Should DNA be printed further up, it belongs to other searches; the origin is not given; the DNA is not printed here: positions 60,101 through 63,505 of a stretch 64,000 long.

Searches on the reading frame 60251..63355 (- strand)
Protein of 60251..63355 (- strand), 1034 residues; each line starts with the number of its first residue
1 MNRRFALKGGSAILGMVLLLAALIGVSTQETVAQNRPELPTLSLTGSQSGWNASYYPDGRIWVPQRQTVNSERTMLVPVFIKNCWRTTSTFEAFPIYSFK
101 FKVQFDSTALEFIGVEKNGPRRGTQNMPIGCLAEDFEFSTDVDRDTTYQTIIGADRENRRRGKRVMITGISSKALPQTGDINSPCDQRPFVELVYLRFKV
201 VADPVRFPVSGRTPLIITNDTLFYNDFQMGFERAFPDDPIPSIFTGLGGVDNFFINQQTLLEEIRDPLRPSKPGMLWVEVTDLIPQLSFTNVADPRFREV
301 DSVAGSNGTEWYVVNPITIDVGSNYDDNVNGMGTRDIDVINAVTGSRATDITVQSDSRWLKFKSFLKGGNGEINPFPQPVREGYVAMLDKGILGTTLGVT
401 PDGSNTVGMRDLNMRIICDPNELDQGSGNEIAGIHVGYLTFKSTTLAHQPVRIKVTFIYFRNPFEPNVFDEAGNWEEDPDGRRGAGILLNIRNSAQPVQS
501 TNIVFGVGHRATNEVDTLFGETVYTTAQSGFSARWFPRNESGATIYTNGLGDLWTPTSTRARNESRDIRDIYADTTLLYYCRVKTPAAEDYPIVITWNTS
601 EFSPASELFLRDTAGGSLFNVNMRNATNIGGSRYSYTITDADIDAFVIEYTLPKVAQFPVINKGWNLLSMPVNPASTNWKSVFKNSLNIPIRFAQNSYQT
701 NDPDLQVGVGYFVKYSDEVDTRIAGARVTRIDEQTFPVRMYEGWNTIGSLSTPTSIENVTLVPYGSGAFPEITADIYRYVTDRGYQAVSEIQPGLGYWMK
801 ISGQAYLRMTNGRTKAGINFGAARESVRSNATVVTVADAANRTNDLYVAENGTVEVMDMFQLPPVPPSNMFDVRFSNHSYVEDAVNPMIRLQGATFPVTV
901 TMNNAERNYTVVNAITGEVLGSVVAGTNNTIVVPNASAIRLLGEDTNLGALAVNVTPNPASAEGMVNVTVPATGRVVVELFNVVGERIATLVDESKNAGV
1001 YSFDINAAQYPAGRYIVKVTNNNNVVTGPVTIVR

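Call 50: search_protein_families(library=pfam, proteins=[window:60251-63355:-], max_evalue=0.001)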
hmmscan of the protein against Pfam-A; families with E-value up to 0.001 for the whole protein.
window:60251-63355:- (1034 aa): 1 family
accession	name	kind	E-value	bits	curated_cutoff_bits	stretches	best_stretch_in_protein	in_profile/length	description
PF18962.6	Por_Secre_tail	-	2.3e-06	28.2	27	1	957-1027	3-70/75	Secretion system C-terminal sorting domain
